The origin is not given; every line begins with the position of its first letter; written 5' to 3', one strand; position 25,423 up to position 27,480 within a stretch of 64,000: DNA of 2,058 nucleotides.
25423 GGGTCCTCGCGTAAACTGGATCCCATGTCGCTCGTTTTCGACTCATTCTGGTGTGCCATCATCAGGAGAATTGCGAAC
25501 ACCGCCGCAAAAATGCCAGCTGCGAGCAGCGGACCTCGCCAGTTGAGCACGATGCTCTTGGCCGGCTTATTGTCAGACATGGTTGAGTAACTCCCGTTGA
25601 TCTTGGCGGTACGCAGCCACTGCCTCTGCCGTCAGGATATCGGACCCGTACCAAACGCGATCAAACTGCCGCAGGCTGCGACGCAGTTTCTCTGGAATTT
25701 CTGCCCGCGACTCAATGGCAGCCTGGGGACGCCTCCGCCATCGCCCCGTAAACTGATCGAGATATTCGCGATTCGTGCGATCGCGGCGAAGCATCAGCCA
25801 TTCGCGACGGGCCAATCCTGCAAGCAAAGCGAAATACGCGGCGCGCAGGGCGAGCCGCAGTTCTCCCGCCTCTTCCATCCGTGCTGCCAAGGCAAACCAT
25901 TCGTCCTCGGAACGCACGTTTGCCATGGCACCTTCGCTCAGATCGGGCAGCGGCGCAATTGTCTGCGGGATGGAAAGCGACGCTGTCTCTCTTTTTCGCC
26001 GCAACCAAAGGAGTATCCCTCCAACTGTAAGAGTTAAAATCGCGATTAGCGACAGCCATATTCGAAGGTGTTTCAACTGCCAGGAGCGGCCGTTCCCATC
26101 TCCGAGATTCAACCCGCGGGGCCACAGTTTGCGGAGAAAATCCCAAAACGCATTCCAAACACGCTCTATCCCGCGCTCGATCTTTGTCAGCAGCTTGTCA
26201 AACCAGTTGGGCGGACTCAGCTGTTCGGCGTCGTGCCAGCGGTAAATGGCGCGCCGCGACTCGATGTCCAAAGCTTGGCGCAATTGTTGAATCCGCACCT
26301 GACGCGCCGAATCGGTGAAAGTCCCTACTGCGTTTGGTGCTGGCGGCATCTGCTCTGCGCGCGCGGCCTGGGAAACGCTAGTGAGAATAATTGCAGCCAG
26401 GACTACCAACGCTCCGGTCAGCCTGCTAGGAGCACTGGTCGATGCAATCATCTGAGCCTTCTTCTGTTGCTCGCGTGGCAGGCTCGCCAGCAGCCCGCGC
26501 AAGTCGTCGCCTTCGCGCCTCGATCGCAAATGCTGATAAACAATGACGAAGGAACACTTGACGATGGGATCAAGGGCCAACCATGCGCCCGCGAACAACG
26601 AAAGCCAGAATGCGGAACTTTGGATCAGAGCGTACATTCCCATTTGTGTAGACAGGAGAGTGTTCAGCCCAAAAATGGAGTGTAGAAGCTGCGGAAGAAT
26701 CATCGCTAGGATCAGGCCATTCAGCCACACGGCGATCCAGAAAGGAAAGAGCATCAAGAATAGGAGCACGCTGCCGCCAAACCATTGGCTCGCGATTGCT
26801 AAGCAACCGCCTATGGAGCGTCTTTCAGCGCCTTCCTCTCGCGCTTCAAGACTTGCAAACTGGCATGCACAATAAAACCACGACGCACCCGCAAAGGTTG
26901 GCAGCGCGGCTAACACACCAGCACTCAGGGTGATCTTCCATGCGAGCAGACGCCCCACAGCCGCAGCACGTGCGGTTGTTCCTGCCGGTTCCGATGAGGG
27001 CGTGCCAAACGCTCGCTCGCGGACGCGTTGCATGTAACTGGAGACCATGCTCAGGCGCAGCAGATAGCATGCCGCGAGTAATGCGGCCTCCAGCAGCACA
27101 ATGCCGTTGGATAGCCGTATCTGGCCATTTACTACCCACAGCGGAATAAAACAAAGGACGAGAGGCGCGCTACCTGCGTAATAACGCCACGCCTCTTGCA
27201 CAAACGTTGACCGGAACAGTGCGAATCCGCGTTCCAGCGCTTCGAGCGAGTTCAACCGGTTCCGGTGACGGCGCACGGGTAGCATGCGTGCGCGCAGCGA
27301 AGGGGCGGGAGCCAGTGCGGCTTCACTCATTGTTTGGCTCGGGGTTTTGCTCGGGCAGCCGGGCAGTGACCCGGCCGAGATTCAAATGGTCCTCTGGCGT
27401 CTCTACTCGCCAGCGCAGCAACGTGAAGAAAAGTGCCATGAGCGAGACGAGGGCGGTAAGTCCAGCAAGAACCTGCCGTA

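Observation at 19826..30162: Eleven-gene MoxR/DUF58 membrane operon bracketed by a tRNA-integrase relic and an IS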

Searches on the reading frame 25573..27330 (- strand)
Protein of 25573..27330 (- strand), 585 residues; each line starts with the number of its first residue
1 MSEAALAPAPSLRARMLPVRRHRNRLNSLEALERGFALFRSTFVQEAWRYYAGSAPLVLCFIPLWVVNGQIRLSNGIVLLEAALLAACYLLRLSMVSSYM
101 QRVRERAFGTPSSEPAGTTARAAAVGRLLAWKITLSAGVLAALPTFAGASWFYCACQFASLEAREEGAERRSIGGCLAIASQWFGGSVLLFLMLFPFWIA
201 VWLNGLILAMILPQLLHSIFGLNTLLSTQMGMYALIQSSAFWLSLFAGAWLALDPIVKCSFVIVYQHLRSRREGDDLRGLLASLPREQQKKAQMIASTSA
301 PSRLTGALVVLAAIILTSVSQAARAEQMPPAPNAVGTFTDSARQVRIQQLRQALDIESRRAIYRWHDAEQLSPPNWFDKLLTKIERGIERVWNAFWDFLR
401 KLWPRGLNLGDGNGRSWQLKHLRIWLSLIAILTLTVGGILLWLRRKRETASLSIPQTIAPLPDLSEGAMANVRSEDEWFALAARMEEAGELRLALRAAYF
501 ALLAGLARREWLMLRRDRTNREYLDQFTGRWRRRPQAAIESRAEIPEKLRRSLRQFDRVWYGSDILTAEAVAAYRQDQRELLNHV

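Call 5: search_protein_families(library=pfam, max_evalue=0.1, proteins=[window:25573-27330:-])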
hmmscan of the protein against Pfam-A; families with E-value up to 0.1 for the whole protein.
window:25573-27330:- (585 aa): 1 family
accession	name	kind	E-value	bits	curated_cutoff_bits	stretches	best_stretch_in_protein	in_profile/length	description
PF13559.11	DUF4129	-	6.1e-05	23.4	24.8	1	498-576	1-66/69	Domain of unknown function (DUF4129)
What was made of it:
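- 25573..27330 (-): g6: all-helical polytopic membrane protein with a Lys/Arg-rich (cytoplasmic) DUF4129-like C-terminal domain. Pfam DUF4129 6e-5, 23.4 bits against a gathering score of 24.8 (call 5).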

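Call 45: search_protein_families(library=ncbifam, max_evalue=0.01, proteins=[window:25573-27330:-])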
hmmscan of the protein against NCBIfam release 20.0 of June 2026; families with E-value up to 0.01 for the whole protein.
window:25573-27330:- (585 aa): 0 families

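Call 53: search_protein_families(library=padloc, max_evalue=0.001, proteins=[window:25573-27330:-])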
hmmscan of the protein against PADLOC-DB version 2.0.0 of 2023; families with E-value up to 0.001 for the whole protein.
window:25573-27330:- (585 aa): 0 families

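Call 73: find_homologous_proteins(query=window:25573-27330:-, max_evalue=0.001)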
Query window:25573-27330:- (585 aa): 739 proteins with E <= 0.001 among 8000 candidates; the best 120 are listed.
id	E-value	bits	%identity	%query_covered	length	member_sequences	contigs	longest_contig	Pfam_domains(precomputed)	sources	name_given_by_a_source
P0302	0.0e+0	1288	100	100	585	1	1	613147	-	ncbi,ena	-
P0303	0.0e+0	1073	83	100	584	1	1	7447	-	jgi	jgi:Domain of unknown function (DUF4129)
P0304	0.0e+0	1073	83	100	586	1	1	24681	-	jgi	jgi:Domain of unknown function (DUF4129)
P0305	0.0e+0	1071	83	100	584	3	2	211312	-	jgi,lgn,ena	jgi:hypothetical protein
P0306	0.0e+0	1066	83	100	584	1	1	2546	-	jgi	jgi:hypothetical protein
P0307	0.0e+0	1065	83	100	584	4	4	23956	-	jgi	-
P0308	0.0e+0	1064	82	100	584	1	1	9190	PF13559.12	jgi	jgi:hypothetical protein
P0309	0.0e+0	1062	82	100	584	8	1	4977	-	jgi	jgi:hypothetical protein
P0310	0.0e+0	1061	82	100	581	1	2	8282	-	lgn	-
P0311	0.0e+0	1060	81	100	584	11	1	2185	-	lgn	-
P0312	0.0e+0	1058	82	100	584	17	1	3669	-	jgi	jgi:hypothetical protein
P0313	0.0e+0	1056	82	100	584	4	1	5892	-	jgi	-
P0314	0.0e+0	1054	82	100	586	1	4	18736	PF13559.12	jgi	jgi:hypothetical protein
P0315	0.0e+0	1050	82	100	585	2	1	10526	-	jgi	-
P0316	0.0e+0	1049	83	100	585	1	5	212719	-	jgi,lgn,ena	jgi:hypothetical protein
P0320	0.0e+0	1045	81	100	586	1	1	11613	PF13559.12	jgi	jgi:hypothetical protein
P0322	0.0e+0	1042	81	100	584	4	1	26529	PF13559.12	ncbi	-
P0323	0.0e+0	1037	81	100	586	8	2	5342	PF13559.12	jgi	jgi:Domain of unknown function (DUF4129)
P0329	0.0e+0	1029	80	100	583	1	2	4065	PF13559.12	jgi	jgi:hypothetical protein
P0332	0.0e+0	1026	79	100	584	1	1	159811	PF13559.12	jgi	jgi:hypothetical protein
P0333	0.0e+0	1025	79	100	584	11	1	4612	PF13559.12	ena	-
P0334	0.0e+0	1024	79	100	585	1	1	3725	PF13559.12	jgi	-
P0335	0.0e+0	1024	79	100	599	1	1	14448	PF13559.12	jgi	jgi:hypothetical protein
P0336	0.0e+0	1024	80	98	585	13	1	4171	PF13559.12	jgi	jgi:hypothetical protein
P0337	0.0e+0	1022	80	100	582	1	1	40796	PF13559.12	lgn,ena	-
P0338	0.0e+0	1022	79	100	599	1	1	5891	PF13559.12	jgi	jgi:hypothetical protein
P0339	0.0e+0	1022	79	100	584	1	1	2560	PF13559.12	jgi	jgi:hypothetical protein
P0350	4.5e-298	1007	79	100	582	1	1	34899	PF13559.12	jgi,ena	-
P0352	1.3e-297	1006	78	100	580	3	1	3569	PF13559.12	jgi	jgi:hypothetical protein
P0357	2.3e-295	998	78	100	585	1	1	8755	PF13559.12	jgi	-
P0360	7.9e-294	993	76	100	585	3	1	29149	PF13559.12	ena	-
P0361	9.3e-294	993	78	100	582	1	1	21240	PF13559.12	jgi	jgi:hypothetical protein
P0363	8.3e-293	990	79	100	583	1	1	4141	PF13559.12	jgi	jgi:Domain of unknown function (DUF4129)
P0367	3.0e-292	988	76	100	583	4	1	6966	PF13559.12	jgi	jgi:hypothetical protein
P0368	3.6e-292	988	77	100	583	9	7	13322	PF13559.12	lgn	-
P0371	8.2e-290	980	76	100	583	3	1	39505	PF13559.12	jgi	jgi:hypothetical protein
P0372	1.6e-289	979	75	100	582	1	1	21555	PF13559.12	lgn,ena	-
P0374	2.7e-289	978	75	100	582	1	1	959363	PF13559.12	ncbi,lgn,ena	-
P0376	4.4e-288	974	77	100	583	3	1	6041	PF13559.12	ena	-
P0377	5.2e-287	971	79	96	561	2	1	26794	PF13559.12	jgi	jgi:hypothetical protein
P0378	7.3e-287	970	76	100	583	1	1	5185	PF13559.12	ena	-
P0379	1.0e-286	970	75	100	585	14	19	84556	PF13559.12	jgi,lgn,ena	jgi:hypothetical protein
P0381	3.6e-286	968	75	100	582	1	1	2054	PF13559.12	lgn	-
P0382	7.8e-286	967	76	100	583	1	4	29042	PF13559.12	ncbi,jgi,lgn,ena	-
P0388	1.8e-282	956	74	100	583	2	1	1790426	PF13559.12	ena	-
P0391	1.2e-279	947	73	100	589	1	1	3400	PF13559.12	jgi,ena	jgi:hypothetical protein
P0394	1.0e-278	943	74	100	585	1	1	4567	PF13559.12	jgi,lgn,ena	-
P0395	1.8e-278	943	74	100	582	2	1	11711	PF13559.12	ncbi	ncbi:MAG: DUF4129 domain-containing protein [Terriglobales bacterium]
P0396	3.4e-278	942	74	100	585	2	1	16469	PF13559.12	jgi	-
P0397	3.9e-278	942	73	100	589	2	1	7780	PF13559.12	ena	-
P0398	4.0e-278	941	73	100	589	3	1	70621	PF13559.12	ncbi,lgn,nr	ncbi:MAG TPA: DUF4129 domain-containing protein [Terriglobales bacterium]|nr:DUF4129 domain-containi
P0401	1.3e-277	940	73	100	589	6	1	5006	PF13559.12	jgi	jgi:hypothetical protein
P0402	1.4e-277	940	72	100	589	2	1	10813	PF13559.12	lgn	-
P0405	9.1e-277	937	73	100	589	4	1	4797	PF13559.12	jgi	jgi:hypothetical protein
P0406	1.9e-276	936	73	100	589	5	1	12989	PF13559.12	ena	-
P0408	5.1e-276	935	73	100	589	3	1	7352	PF13559.12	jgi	jgi:Domain of unknown function (DUF4129)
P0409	7.3e-276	934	72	100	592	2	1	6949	PF13559.12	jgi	jgi:hypothetical protein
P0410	8.0e-276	934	73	100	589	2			PF13559.12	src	-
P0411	1.4e-275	933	73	100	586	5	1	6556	PF13559.12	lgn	-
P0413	2.0e-275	933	72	100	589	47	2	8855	PF13559.12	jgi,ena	-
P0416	3.7e-275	932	72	100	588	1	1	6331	PF13559.12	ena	-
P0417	1.7e-274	930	73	100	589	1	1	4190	PF13559.12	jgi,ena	-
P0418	3.4e-274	929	72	100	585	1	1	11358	PF13559.12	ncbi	-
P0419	3.7e-274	928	73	100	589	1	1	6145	PF13559.12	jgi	jgi:hypothetical protein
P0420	4.0e-274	928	71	99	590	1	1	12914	PF13559.12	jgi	-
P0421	4.7e-274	928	72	100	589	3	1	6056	PF13559.12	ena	-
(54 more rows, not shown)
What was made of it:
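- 25573..27330 (-): Orthologues carry PF13559 hits (call 73).
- On RDD/SpoIIM/DUF58/MoxR/DUF4350/DUF4129 conserved neighbourhood (Rv3689-95 type): DUF4129 is 1.4 bits under the gathering score in the window protein, but orthologues carry PF13559 hits (call 73).
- Checked: g6 DUF4129 scores 23.4 bits, just under the 24.8 gathering score, but many close orthologues carry a precomputed PF13559 hit (call 73).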

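Call 82: search_solved_structures(query=A3, max_evalue=10)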
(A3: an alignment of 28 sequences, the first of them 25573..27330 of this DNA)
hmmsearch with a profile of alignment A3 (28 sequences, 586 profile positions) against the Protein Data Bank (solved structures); distinct sequences matched with E-value up to 10: 3.
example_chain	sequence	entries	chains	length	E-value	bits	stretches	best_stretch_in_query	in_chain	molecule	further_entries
2k6o_A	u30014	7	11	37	0.93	10.9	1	375-405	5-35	Cathelicidin antimicrobial peptide | Antibacterial peptide LL-37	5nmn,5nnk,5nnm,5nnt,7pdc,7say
3rpe_A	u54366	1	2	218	1.6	10.2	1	315-376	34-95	Modulator of drug activity B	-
4s24_A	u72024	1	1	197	1.8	10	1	319-376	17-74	Modulator of drug activity B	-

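Call 86: predict_structure(alignment_id=A3)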
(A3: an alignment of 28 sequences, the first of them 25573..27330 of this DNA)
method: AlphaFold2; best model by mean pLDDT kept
length: 585 residues; sequences in the alignment: 28
mean_pLDDT: 50.7   pTM: 0.25
mean pLDDT of the five models: 50.7, 47.8, 43.5, 42.6, 39.7
residues with pLDDT >= 90: 0; 70-90: 69; 50-70: 199; < 50: 317
segments of 3 or more residues with pLDDT < 50: 1-83, 95-97, 106-128, 142-146, 148-150, 152-154, 157-190, 273-339, 360-374, 402-420, 445-461, 513-542
pLDDT, mean of each block of 10 residues (from residue 1): 32 30 35 39 41 43 40 40 51 51 46 40 48 50 47 50 40 44 47 53 57 61 53 54 55 53 53 42 39 37 39 39 33 37 65 64 40 50 66 62 41 41 61 69 52 37 57 79 83 79 74 44 43 43 55 61 65 80 69
secondary structure, 60 per line:
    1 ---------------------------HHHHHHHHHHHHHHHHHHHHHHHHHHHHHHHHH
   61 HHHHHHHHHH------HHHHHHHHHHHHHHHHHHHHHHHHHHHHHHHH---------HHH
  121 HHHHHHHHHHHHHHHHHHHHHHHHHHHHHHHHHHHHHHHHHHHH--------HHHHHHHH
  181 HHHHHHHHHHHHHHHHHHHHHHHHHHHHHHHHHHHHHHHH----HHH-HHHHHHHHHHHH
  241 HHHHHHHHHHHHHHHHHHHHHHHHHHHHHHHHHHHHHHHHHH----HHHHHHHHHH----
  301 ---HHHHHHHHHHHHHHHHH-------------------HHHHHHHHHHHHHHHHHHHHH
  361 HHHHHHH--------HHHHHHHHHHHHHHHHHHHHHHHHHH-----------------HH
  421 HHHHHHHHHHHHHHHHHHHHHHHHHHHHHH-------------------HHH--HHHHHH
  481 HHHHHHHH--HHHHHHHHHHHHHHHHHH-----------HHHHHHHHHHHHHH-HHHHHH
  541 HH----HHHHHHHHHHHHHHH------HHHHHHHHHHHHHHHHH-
elements in order: H28-70 H77-108 H118-164 H173-220 H229-282 H287-296 H304-320 H340-367 H376-401 H419-450 H475-488 H491-508 H520-533 H535-542 H547-561 H568-584
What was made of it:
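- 25573..27330 (-): The AF2 model is all-alpha but low confidence (call 86).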
